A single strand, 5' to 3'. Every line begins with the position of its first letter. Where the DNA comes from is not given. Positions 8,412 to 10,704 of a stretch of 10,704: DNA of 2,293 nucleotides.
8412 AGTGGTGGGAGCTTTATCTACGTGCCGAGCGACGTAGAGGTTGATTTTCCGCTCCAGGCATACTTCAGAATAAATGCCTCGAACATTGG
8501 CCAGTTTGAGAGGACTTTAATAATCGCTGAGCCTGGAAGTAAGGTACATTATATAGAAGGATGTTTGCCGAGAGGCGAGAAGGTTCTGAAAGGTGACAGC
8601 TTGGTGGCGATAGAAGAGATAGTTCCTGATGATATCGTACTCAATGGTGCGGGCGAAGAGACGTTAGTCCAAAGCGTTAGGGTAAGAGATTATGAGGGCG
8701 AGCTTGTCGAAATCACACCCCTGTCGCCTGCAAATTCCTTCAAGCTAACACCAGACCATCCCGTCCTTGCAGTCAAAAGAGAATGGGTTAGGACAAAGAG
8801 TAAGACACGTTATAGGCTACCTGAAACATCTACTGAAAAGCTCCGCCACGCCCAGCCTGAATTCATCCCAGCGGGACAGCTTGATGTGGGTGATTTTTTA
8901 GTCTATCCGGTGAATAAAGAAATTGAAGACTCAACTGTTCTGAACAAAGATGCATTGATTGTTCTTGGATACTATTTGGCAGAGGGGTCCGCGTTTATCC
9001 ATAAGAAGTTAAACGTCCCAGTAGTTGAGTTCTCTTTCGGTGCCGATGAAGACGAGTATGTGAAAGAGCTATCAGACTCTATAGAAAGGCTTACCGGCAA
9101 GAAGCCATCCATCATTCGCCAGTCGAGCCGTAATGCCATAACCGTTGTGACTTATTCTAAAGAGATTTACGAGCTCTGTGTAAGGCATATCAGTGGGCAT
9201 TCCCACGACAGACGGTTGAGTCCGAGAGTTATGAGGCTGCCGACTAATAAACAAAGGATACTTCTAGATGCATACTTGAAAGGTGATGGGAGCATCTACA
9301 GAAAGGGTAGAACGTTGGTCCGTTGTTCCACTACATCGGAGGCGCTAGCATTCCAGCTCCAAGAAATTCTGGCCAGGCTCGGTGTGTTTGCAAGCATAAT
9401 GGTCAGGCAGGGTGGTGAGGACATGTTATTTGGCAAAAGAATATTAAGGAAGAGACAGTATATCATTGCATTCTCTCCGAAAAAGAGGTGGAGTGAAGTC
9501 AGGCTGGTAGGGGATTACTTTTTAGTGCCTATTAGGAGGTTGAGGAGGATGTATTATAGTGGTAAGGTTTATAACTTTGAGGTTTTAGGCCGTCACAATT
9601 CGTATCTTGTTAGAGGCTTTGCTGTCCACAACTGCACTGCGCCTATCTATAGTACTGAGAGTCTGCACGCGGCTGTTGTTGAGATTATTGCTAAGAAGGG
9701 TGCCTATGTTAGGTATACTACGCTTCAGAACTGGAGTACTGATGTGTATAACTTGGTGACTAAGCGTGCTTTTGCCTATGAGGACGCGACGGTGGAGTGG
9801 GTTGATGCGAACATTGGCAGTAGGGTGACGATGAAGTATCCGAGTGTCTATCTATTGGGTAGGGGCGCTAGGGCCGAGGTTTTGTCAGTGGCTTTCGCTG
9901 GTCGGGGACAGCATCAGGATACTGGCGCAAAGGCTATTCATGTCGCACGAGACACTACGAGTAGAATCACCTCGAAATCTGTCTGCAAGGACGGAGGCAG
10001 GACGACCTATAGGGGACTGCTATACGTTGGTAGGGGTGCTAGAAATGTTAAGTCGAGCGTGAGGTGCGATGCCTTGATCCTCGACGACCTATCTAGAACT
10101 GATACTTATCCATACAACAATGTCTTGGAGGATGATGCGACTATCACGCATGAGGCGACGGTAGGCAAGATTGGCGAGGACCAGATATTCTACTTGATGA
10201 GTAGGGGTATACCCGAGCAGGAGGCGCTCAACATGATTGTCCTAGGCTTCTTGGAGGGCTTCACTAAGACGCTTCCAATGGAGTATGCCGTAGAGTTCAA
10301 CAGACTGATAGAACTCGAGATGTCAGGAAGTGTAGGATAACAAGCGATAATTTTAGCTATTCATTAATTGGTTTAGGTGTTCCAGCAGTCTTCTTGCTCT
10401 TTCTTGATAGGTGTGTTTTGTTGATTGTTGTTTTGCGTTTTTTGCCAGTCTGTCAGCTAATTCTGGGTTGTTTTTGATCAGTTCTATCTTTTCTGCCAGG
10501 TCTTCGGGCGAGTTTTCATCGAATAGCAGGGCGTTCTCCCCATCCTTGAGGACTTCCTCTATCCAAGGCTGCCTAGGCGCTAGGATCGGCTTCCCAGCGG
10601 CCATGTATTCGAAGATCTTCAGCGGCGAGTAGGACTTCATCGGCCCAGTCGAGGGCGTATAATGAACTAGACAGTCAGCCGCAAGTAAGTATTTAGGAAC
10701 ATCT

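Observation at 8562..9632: Full-length intein with homing endonuclease inserted at the conserved EGC(T/S)AP cysteine of archaeal SufB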

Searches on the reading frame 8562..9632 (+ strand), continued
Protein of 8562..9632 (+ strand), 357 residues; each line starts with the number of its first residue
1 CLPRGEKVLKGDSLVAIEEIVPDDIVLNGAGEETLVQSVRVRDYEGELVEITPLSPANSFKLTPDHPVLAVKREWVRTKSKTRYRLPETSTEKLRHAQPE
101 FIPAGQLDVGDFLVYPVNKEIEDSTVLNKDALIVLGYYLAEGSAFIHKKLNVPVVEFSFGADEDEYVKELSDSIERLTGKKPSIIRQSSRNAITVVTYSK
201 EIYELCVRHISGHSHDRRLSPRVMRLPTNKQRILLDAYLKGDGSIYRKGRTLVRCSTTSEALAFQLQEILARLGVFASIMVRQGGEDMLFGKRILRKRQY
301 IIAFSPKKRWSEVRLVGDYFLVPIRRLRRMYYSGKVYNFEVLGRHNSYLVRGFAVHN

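Call 65: search_solved_structures(query=A3, max_evalue=0.001)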
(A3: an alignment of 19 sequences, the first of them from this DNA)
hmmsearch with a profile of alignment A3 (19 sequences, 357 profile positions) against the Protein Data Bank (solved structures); distinct sequences matched with E-value up to 0.001: 3.
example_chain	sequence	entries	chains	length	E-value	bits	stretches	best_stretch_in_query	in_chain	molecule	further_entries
2cw7_A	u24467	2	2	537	2.3e-13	53.3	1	129-274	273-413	Endonuclease PI-PkoII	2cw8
7qsu_A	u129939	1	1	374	5.4e-11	45.5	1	118-286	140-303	V-ATPase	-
7qss_A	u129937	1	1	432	7.4e-11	45.1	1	118-286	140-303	V-type ATP synthase alpha chain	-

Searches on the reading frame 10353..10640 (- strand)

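Call 8: search_protein_families(library=pfam, proteins=[window:10353-10640:-], max_evalue=0.001)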
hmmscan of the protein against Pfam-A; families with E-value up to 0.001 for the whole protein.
window:10353-10640:- (95 aa): 3 families
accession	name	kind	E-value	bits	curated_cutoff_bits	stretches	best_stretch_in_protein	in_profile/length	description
PF13524.12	Glyco_trans_1_2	-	5.4e-16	59.3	25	1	4-87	62-144/144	Glycosyl transferase-like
PF00534.26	Glycos_transf_1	-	5.5e-15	55.8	26.4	1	6-72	106-172/172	Glycosyl transferases group 1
PF13692.12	Glyco_trans_1_4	-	1.8e-09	38.4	27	1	6-54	90-138/142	Glycosyl transferases group 1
